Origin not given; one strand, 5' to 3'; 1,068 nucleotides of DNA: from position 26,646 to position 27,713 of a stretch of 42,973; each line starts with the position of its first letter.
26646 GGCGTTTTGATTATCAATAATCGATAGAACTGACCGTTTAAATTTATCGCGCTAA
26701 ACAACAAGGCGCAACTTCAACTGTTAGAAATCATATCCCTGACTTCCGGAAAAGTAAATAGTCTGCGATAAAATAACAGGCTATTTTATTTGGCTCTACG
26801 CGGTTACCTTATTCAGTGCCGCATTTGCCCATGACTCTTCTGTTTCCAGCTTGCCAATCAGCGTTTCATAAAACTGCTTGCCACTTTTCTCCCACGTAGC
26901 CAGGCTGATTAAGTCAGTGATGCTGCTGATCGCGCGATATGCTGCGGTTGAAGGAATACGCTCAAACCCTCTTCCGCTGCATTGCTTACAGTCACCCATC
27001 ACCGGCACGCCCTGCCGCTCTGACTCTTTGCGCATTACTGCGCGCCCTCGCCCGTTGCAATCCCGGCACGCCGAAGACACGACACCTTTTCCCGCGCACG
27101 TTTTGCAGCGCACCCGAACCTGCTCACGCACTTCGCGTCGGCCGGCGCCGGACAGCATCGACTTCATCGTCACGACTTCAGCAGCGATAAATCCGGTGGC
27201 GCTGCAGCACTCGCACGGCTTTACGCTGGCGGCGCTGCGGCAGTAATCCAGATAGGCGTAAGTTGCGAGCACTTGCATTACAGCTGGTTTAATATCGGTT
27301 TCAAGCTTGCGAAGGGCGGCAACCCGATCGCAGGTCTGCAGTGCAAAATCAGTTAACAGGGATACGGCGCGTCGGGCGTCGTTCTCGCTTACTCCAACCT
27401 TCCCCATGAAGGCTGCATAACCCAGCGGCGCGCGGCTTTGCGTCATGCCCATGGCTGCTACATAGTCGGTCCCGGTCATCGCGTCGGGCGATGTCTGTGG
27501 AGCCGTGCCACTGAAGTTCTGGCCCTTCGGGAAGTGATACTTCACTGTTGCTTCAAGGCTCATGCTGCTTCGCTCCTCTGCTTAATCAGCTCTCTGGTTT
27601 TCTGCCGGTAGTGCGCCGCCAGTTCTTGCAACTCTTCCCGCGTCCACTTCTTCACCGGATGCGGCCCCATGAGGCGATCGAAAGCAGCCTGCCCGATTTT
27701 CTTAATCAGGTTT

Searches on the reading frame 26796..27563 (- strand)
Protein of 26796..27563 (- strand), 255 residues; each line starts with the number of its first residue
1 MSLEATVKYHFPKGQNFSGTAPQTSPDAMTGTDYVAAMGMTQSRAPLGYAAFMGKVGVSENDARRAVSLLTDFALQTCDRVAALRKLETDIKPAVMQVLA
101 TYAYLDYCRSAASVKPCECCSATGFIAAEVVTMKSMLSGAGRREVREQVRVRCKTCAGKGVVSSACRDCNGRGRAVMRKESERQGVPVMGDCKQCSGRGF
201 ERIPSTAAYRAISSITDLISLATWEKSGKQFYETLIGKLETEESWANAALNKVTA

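Call 6: search_protein_families(library=pfam, proteins=[window:26796-27563:-], max_evalue=0.1)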
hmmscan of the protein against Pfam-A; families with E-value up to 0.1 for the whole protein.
window:26796-27563:- (255 aa): 4 families
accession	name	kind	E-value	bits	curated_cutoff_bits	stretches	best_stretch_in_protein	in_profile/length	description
PF03589.19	Antiterm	-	3.1e-37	127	26.7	2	161-246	2-86/87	Antitermination protein Q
PF00684.25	DnaJ_CXXCXGXG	-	7.2e-05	23.4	32.7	1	153-199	1-51/65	DnaJ central domain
PF10397.14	ADSL_C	-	0.011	16.5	32.7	1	124-158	1-35/79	Adenylosuccinate lyase C-terminus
PF17703.6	C19orf84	-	0.011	15.9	40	1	99-190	67-157/200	piRNA-mediated silencing protein C19orf84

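Call 7: search_protein_families(library=phrogs, proteins=[window:26796-27563:-], max_evalue=0.1)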
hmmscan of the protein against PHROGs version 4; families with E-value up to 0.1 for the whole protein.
window:26796-27563:- (255 aa): 10 families
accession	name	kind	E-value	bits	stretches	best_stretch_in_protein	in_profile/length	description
phrog_127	-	transcription regulation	4.4e-92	309.3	1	1-254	1-251/253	anti-termination protein Q-like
phrog_25523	-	transcription regulation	6.1e-44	151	1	1-135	1-135/166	anti-termination protein Q-like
phrog_19003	-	unknown function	1.2e-41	142.5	1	144-254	3-113/114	-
phrog_14186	-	unknown function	3e-20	72.9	1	199-254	1-56/57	-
phrog_21867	-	unknown function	6.1e-15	56.2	1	1-56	1-56/58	-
phrog_3931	-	unknown function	0.00024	22.1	1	151-175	30-56/59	-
phrog_6730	-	unknown function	0.0016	19.3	1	114-161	42-89/106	-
phrog_37414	-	unknown function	0.041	14.6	1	149-201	82-127/204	-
phrog_19595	-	unknown function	0.063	13.6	0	60-132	162-228/240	-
phrog_22237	-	unknown function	0.096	14.1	0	141-184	62-105/112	-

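Call 37: search_dna_similar(query=window:26796-27563:-, collection=phages, mode=protein, max_evalue=1e-20, max_rows=30)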
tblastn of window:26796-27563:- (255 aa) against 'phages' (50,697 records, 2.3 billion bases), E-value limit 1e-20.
Records with a match: 248; places in all: 250; records where one place covers at least 80% of the query: 246.
Best place of each record, by identity: 60-80% 6; <60% 242.
By first word of the organism name: Escherichia 88; Salmonella 56; Enterobacteria 35; Klebsiella 24; Stx2c-converting 15; Erwinia 8; Yersinia 4; Cronobacter 3; Proteus 2; Edwardsiella 2; and 8 more.
By host as written in the record: Escherichia coli 64; - 38; Salmonella enterica subsp. enterica serovar Typhimurium 14; Escherichia coli str. K-12 substr. MG1655 8; Klebsiella pneumoniae 7; Salmonella sp. 7; Salmonella typhimurium 7; Escherichia coli K-12 5; and 65 more.
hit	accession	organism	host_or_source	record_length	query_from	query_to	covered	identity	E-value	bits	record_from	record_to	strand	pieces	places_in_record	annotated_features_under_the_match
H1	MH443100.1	Erwinia phage vB_EhrS_49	Erwinia horticola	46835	1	255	100%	71.0%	9e-116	370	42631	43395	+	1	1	antitermination protein Q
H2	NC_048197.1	Erwinia phage vB_EhrS_49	Erwinia horticola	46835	1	255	100%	71.0%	9e-116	370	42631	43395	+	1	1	anti-termination protein Q-like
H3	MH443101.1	Erwinia phage vB_EhrS_59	Erwinia horticola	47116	1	255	100%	71.0%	9e-116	370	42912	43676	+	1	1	antitermination protein Q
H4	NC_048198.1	Erwinia phage vB_EhrS_59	Erwinia horticola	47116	1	255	100%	71.0%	9e-116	370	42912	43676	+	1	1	anti-termination protein Q-like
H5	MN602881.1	Erwinia phage Midgardsormr38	Erwinia persicina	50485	1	255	100%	71.0%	7e-113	361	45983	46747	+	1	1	antitermination protein Q | hypothetical protein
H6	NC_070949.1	Erwinia phage Midgardsormr38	Erwinia persicina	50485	1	255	100%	71.0%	7e-113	361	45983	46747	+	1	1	anti-termination protein Q-like | hypothetical protein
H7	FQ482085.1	Erwinia phage phiEt88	-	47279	1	254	100%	59.9%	5e-95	310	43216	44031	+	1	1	Antitermination protein | hypothetical protein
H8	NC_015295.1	Erwinia phage phiEt88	-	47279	1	254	100%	59.9%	5e-95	310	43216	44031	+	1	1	anti-termination protein Q-like | hypothetical protein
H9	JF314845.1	Cronobacter phage ES2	Cronobacter sakazakii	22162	1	254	100%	57.5%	7e-90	295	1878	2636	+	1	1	antitermination protein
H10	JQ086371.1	Enterobacteria phage HK225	Escherichia coli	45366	1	254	100%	56.3%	2e-87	288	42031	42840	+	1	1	late gene regulator Q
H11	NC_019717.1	Enterobacteria phage HK225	Escherichia coli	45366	1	254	100%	56.3%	2e-87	288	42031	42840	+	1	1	anti-termination protein Q-like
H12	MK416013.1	Klebsiella phage ST16-OXA48phi5.1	Klebsiella pneumoniae ST16-OXA48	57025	1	254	100%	51.5%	2e-81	271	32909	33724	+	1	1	antitermination protein | YlcG family protein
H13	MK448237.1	Klebsiella phage ST974-OXA48phi18.2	Klebsiella pneumoniae ST974-OXA48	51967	1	254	100%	51.5%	4e-81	270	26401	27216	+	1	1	antitermination protein Q | hypothetical protein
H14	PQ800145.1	Klebsiella phage Kpn_R1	Klebsiella pneumoniae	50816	1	254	100%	51.1%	6e-81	270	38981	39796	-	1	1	record has no annotation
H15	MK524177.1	Escherichia phage PHB10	Escherichia coli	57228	1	254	100%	51.1%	3e-84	279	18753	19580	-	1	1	antitermination protein | endodeoxyribonuclease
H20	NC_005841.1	Enterobacteria phage ST104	Salmonella typhimurium DT104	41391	1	255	100%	49.8%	1e-74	251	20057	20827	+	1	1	23: anti-termination protein Q-like | ninZ: NinZ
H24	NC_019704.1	Enterobacteria phage mEp237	Escherichia coli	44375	1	254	100%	49.5%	8e-82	272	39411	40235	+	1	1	anti-termination protein Q-like | YlcG family protein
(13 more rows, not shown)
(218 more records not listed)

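Call 38: get_annotated_region(hit=H2, flank=2500)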
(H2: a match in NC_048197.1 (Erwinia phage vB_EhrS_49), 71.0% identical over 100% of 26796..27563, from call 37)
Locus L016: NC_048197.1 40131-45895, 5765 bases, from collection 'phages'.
description: Erwinia phage vB_EhrS_49, complete genome.
organism: Erwinia phage vB_EhrS_49 (NCBI taxid 2283026)
taxonomy: Viruses; Duplodnaviria; Heunggongvirae; Uroviricota; Caudoviricetes; Feofaniavirus; Feofaniavirus Eho49
host: Erwinia horticola; source: -; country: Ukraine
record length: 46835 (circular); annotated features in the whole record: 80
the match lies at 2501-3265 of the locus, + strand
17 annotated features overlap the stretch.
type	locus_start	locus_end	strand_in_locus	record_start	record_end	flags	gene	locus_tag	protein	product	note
CDS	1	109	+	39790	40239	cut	-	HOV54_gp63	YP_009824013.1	NinB/ Orf homologous recombination mediator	-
CDS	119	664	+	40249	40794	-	-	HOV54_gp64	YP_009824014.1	DNA methyltransferase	YP_004327362.1 DNA N-6-adenine-methyltransferase [Erwinia phage phiEt88] CD: Dam pfam05869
CDS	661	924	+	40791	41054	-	-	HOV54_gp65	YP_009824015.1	hypothetical protein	-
CDS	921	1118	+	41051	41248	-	-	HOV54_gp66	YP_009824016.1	NinH protein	YP_007111834.1 Select seq YP_007111834.1 NinH protein [Enterobacteria phage HK629]; CD: Phage_NinH pfam06322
CDS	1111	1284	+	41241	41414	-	-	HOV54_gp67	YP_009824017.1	NinE protein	YP_006560607.1 NinE [Salmonella phage vB_SemP_Emek]; CD: NinE pfam05322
CDS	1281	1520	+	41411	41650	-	-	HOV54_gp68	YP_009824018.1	hypothetical protein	-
CDS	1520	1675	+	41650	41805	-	-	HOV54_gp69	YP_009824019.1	NinF protein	NP_040638.1 NinF protein [Escherichia virus Lambda] CD: NinF pfam05810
CDS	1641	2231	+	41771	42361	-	-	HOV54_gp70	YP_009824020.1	NinG/ Rap DNA junction specific endonuclease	YP_009126676.1 Select seq YP_009126676.1 putative recombination endonuclease [Edwardsiella phage GF-2]; CD: NinG ...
CDS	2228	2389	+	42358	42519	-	-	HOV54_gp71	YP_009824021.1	hypothetical protein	-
CDS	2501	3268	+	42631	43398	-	-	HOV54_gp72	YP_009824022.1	anti-termination protein Q-like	YP_004327367.1 Antitermination protein [Erwinia phage phiEt88] CD: Antiterm pfam03589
CDS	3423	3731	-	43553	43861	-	-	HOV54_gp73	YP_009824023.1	hypothetical protein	-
CDS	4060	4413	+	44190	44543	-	-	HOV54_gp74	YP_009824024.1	holin/anti-holin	CD Phage_holin_3_1 pfam05106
CDS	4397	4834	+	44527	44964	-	-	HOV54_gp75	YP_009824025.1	endolysin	CDs: endolysin_autolysin cd00737; RrrD COG3772; Phage_lysozyme pfam00959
CDS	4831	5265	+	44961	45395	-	-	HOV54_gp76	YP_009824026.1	Rz-like spanin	-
CDS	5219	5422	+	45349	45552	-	-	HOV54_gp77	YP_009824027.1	Rz-like spanin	NP_599084.1 putative Rz1 lytic protein [Enterobacteria phage SfV]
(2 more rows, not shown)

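Call 39: get_annotated_region(hit=H6, flank=2500)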
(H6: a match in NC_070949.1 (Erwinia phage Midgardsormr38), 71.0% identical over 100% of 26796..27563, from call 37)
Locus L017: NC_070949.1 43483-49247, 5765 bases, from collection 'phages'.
description: Erwinia phage Midgardsormr38, complete genome.
organism: Erwinia phage Midgardsormr38 (NCBI taxid 2663326)
taxonomy: Viruses; Duplodnaviria; Heunggongvirae; Uroviricota; Caudoviricetes; Midgardsormrvirus; Midgardsormrvirus midgardsormr38
host: Erwinia persicina; source: insect gut; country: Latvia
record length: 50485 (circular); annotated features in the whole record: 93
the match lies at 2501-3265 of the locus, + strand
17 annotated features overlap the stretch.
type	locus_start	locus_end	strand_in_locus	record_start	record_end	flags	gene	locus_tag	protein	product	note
CDS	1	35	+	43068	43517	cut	-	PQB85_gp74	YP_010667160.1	NinB/ Orf homologous recombination mediator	ORF74; protein of unknown function DUF1367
CDS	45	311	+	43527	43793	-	-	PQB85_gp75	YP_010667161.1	MarR family transcriptional regulator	ORF75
CDS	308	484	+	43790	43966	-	-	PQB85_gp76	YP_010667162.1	NinE family protein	ORF76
CDS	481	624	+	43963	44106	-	-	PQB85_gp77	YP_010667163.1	NinF family protein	ORF77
CDS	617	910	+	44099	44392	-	-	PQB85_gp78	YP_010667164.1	HNH endonuclease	ORF78; protein of unknown function DUF1364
CDS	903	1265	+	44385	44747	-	-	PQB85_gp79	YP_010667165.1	holliday junction resolvase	ORF79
CDS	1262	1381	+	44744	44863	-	-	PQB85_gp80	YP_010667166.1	YlcG family protein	ORF80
CDS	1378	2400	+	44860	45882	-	-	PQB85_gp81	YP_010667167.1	phosphoadenosine phosphosulfate reductase family protein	ORF81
CDS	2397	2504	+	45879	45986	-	-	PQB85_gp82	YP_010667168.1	hypothetical protein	ORF82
CDS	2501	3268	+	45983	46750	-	-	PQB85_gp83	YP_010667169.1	anti-termination protein Q-like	ORF83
CDS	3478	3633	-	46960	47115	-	-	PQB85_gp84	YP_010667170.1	hypothetical protein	ORF84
CDS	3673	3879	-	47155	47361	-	-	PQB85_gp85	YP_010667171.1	hypothetical protein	ORF85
CDS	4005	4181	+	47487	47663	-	-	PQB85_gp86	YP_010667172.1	hypothetical protein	ORF86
CDS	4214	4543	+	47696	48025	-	-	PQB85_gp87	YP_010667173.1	holin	ORF87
CDS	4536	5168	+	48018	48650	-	-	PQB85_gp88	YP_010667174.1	endolysin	ORF88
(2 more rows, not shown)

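Call 63: find_related_loci(query=window:26796-27563:-, collection=genome_contigs, flank=4000)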
Query window:26796-27563:- (255 aa) in genome_contigs; peptide patterns used: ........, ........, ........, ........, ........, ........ (x = any residue, [..] = any of these).
73 stretches matched a pattern; 14 encode a relative of the query (tblastn E <= 1e-3); 14 distinct loci.
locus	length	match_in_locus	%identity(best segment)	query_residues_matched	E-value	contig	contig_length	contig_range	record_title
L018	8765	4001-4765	96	1-255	2e-168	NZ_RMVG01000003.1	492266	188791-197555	Candidatus Pantoea deserta isolate RIT388 3, whole genome shotgun sequence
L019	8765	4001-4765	93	1-255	5e-161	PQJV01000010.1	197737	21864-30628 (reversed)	Candidatus Pantoea alvi isolate PSNIH6 NODE_10, whole genome shotgun sequence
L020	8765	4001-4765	87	1-255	1e-153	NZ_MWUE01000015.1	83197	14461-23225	Pantoea latae strain AS1 14__len__83197, whole genome shotgun sequence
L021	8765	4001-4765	78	1-255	3e-139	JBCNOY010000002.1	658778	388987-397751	MAG: Enterobacterales bacterium isolate SMAGNO139 Contig2, whole genome shotgun sequence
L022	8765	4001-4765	78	1-255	5e-138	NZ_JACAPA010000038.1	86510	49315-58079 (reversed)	Pantoea sp. B9002 run0228_B9002_S28_L005_contig_38, whole genome shotgun sequence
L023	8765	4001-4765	82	1-255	2e-136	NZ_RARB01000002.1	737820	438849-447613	Pantoea piersonii strain IIIF1SW-P2 scaffold2.1, whole genome shotgun sequence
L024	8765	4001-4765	78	1-255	9e-134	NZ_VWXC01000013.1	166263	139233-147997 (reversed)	Candidatus Pantoea communis isolate Al-1710 NODE_13_length_166263_cov_49.989960/0, whole genome shotgun sequence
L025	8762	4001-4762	75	1-254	7e-134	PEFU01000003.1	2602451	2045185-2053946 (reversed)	Pantoea sp. BRM17 Scaffold_4, whole genome shotgun sequence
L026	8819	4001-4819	70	1-255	3e-127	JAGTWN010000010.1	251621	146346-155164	Candidatus Pantoea haifensis isolate EnvH contig_9, whole genome shotgun sequence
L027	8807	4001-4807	69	1-255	2e-124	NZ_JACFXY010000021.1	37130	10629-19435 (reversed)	Mixta mediterraneensis strain Marseille-Q2057 NODE_21_length_37130_cov_38.2538, whole genome shotgun sequence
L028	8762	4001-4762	72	1-254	6e-124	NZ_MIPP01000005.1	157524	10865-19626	Pantoea eucrina strain LMG 5346 LMG_5346_Contig0005_, whole genome shotgun sequence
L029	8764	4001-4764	81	1-255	3e-118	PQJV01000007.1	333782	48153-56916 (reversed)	Candidatus Pantoea alvi isolate PSNIH6 NODE_7, whole genome shotgun sequence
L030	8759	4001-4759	42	1-254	8e-62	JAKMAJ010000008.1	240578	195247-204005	Brenneria bubanii strain 4F2 gnl_4F2_000008, whole genome shotgun sequence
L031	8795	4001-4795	62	1-235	2e-26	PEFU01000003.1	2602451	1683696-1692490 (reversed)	Pantoea sp. BRM17 Scaffold_4, whole genome shotgun sequence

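Call 87: search_protein_families(library=pfam, proteins=[L016:3423-3731:-], max_evalue=0.01)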
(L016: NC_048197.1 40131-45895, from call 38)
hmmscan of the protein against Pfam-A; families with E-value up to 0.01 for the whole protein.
L016:3423-3731:- (102 aa): 1 family
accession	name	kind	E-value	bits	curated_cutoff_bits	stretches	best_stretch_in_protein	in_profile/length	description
PF18912.6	DZR_2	-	0.0042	17.3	27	0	28-66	19-55/56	Double zinc ribbon domain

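Call 88: search_protein_families(library=padloc, proteins=[L016:3423-3731:-], max_evalue=0.01)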
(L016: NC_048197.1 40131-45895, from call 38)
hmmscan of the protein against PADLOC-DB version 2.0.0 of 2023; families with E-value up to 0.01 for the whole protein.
L016:3423-3731:- (102 aa): 0 families

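Call 94: get_annotated_region(hit=H8, flank=3000)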
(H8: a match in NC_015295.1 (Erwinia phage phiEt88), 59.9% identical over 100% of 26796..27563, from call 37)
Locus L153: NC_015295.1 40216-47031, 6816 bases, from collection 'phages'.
description: Erwinia phage phiEt88, complete genome.
organism: Erwinia phage phiEt88 (NCBI taxid 925984)
taxonomy: Viruses; Duplodnaviria; Heunggongvirae; Uroviricota; Caudoviricetes
host: -; source: -; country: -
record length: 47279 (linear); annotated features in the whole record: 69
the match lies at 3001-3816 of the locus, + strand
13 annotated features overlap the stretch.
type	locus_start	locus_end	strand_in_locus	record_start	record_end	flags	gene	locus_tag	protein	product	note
CDS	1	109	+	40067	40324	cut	-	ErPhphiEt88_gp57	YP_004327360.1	hypothetical protein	-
CDS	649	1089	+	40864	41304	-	-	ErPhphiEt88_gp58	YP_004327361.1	NinB/ Orf homologous recombination mediator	-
CDS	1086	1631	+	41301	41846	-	-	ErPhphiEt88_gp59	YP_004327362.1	DNA methyltransferase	-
CDS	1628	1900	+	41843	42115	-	-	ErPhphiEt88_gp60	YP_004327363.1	hypothetical protein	-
CDS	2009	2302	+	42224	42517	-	-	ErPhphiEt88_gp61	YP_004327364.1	HNH endonuclease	-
CDS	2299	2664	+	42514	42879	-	rusA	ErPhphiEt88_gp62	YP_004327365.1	crossover junction endodeoxyribonuclease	-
CDS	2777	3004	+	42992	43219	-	-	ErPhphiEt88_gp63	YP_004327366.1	hypothetical protein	-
CDS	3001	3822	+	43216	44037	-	-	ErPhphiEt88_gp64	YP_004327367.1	anti-termination protein Q-like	-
CDS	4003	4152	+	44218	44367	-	-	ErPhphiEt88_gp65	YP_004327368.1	hypothetical protein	-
tRNA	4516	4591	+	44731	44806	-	tRNA-Phe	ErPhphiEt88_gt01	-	tRNA-Phe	tRNAscan-SE-score 47.45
CDS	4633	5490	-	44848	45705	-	-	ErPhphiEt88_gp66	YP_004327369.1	hypothetical protein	-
CDS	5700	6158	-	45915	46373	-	-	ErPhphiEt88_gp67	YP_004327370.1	hypothetical protein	-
CDS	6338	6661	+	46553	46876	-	hol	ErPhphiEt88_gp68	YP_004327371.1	holin/anti-holin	-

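Call 95: get_annotated_region(hit=H11, flank=3000)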
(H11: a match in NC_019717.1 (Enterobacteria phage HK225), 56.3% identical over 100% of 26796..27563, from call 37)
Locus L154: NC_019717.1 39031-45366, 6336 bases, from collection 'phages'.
description: Enterobacteria phage HK225, complete genome.
organism: Enterobacteria phage HK225 (NCBI taxid 1147144)
taxonomy: Viruses; Duplodnaviria; Heunggongvirae; Uroviricota; Caudoviricetes
host: Escherichia coli; source: -; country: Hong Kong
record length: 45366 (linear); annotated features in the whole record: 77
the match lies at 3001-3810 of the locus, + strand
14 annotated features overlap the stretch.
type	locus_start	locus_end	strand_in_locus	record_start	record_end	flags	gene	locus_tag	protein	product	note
CDS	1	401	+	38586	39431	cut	-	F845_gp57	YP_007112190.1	hypothetical protein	similar to YP_001730217 conserved hypothetical protein ECDH10B_1333 [Escherichia coli str. K-12 sub str. DH10B]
CDS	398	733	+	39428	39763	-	-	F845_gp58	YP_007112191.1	hypothetical protein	similar to YP_006623.1 Gp43 [Klebsiella phage phiKO2]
CDS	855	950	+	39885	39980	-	-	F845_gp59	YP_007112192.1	hypothetical protein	similar to YP_001176979.1 hypothetical protein Ent638_2257 [Enterobacter sp. 638]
CDS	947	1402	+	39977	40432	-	-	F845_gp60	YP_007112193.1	YbcN family protein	similar to YP_001730218 conserved hypothetical protein ECDH10B_1334 [Escherichia coli str. K-12 sub str. DH10B]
CDS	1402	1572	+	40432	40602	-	-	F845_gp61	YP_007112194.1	NinE family protein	similar to NINE_BP82 protein ninE phage 82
CDS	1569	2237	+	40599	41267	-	-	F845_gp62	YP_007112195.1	serine/threonine protein phosphatase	similar to NP_040641.1 NinI protein [Enterobacteria phage lambda]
CDS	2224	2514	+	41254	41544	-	-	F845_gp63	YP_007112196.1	HNH endonuclease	similar to C-terminus ADZ13661.1 hypothetical protein [Cronobacter phage ENT47670]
CDS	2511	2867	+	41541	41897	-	-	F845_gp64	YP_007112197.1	RusA-like Holliday junction resolvase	RusA; similar to YP_240132.1 ORF042 [Staphylococcus phage 37]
CDS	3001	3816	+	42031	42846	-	-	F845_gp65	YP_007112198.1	anti-termination protein Q-like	similar to YP_003209524 antitermination protein Q homolog from lambdoid prophage Qin [Cronobacter turicensis z3032]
regulatory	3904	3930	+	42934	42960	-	-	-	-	terminator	rho-independent terminator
CDS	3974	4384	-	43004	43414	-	-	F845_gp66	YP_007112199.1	hypothetical protein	similar to ZP_07951451.1 hypothetical protein HMPREF0864_02215 [Enterobacteriaceae bacterium 9_2_54FAA]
CDS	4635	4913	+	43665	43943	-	-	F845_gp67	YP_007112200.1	holin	similar to YP_002239197 conserved hypothetical protein KPK_3374 [Klebsiella pneumoniae 342]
CDS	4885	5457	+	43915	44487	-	-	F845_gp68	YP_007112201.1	endolysin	similar to ZP_06663124 lysozyme lambdoid prophage DLP12 [Escherichia coli B088]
CDS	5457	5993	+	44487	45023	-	-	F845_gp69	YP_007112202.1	Rz-like spanin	similar to YP_001175532.1 hypothetical protein Ent638_0796 [Enterobacter sp. 638]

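Call 96: get_annotated_region(hit=H24, flank=3000)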
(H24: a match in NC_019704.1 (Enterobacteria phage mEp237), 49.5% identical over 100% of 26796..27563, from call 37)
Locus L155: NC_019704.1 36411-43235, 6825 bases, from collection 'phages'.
description: Enterobacteria phage mEp237, complete genome.
organism: Enterobacteria phage mEp237 (NCBI taxid 1147151)
taxonomy: Viruses; Duplodnaviria; Heunggongvirae; Uroviricota; Caudoviricetes
host: Escherichia coli; source: -; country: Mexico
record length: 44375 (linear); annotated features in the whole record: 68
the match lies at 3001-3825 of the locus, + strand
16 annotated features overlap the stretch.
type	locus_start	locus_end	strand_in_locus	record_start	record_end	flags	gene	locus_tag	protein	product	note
CDS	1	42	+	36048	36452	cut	-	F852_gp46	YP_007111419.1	DNA methyltransferase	similar to C-terminus YP_001335057.1 putative site-specific DNA methylase [Klebsiella pneumoniae subsp. pneumoniae MGH ...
regulatory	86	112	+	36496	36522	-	-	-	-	promoter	similar to consensus E. coli promoter (TTGACA[N15-17]TATAAT) with 2bp mismatch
CDS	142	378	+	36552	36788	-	-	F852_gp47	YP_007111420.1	hypothetical protein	-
CDS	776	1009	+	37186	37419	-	-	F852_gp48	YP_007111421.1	RecA filament binding protein DinI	similar to ZP_03045955 conserved domain protein [Escherichia coli E22]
CDS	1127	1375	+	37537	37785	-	-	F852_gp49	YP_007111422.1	hypothetical protein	similar to YP_001453451.1 hypothetical protein CKO_01888 [Citrobacter koseri ATCC BAA-895]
CDS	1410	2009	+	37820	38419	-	-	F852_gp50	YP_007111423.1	NinB/ Orf homologous recombination mediator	similar to NP_459995 hypothetical protein STM1020 [Phage Gifsy-2]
CDS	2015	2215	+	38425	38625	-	-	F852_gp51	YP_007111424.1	hypothetical protein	similar to YP_003439018.1 hypothetical protein Kvar_2087 [Klebsiella variicola At-22] & YP_001700663.1 hypothetical ...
CDS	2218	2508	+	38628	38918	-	-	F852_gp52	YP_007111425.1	HNH endonuclease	similar to YP_003227664 hypothetical protein ECO26_0590 [Escherichia coli O26:H11 str. 11 368]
CDS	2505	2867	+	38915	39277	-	-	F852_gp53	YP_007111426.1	crossover junction endodeoxyribonuclease RusA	similar to Q37873 crossover junction endodeoxyribonuclease rusA; holliday junction nuclease rusA; holliday junction ...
CDS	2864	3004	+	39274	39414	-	-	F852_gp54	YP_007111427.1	YlcG family protein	similar to NP_944523 hypothetical protein ECs5421 [Escherichia coli O157:H7 str. Sakai]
CDS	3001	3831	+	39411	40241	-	-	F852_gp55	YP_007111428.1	anti-termination protein Q-like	similar to YP_003209524 antitermination protein Q homolog from lambdoid prophage Qin [Cro nobacter turicensis z3032]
CDS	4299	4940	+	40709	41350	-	-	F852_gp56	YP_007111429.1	hypothetical protein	similar to ZP_07264618 hypothetical protein Psyrps6_16428 [Pseudomonas syringae pv. syrin gae 642]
CDS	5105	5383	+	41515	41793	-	-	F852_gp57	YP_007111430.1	holin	similar to YP_002239953 holin domain protein [Klebsiella pneumoniae 342]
CDS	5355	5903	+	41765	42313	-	-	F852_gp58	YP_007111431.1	lysozyme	lyzosyme; similar to CBK85944 phage-related lysozyme (muraminidase) [Enterobacter cloacae subsp. cloacae NCTC 9394]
CDS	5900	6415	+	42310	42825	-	-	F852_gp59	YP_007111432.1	Rz-like spanin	similar to ZP_07692386 conserved hypothetical protein [Escherichia coli MS 145-7]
CDS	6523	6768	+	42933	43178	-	-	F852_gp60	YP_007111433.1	hypothetical protein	similar to YP_003229248.1 hypothetical protein ECO26_2257 [Escherichia coli O26:H11 str. 11368]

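Call 97: get_annotated_region(hit=H20, flank=3000)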
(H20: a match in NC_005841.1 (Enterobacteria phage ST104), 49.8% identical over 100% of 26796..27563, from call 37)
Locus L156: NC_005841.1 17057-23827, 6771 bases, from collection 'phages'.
description: Enterobacteria phage ST104 DNA, complete genome.
organism: Enterobacteria phage ST104 (NCBI taxid 221029)
taxonomy: Viruses; Duplodnaviria; Heunggongvirae; Uroviricota; Caudoviricetes; Lederbergvirus
host: Salmonella typhimurium DT104; source: -; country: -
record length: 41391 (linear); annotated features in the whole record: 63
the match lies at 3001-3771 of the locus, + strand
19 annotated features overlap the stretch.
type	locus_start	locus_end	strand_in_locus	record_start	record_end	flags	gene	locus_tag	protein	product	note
CDS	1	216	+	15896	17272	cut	12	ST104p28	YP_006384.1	replicative DNA helicase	replicaiton protein; similar to bacteriophage P22 12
CDS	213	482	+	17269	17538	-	orf30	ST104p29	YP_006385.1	ORF30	similar to bacteriophage VT2-Sa in GenBank Accession Number BAA84311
CDS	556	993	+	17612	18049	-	ninB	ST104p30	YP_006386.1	NinB/ Orf homologous recombination mediator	similar to bacteriophage P22 ninB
CDS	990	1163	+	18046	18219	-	ninD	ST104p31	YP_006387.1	NinD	similar to bacteriophage P22 ninD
CDS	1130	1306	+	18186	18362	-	ninE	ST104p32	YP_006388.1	NinE family protein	similar to bacteriophage P22 ninE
CDS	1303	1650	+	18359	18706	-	ninX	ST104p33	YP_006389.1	DUF2591 family protein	similar to bacteriophage P22 ninX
CDS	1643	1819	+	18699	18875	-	ninF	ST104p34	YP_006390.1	protein ninF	similar to bacteriophage P22 ninF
CDS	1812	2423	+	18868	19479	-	ninG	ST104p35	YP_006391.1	NinG/ Rap DNA junction specific endonuclease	similar to bacteriophage P22 ninG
CDS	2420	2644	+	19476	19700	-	ninY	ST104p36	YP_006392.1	NinY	similar to bacteriophage P22 ninY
CDS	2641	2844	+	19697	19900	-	ninH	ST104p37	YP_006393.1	NinH family protein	similar to bacteriophage P22 ninH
CDS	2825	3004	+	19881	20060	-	ninZ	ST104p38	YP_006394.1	NinZ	similar to bacteriophage P22 ninZ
CDS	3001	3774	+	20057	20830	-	23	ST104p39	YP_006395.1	anti-termination protein Q-like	antitermination protein; similar to bacteriophage P22 23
CDS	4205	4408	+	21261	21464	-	13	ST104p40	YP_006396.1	holin family protein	lysis; similar to bacteriophage PS119 gp13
CDS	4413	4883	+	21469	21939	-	19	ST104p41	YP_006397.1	endolysin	lysis; similar to bacteriophage PS119 gp19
CDS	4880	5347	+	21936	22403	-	15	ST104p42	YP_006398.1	Rz-like spanin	lyais; similar to bacteriophage PS119 15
CDS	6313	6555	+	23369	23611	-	orf46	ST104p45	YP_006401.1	DUF2560 family protein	similar to bacteriophage P22 orf80 in GenBank Accession Number AAF7506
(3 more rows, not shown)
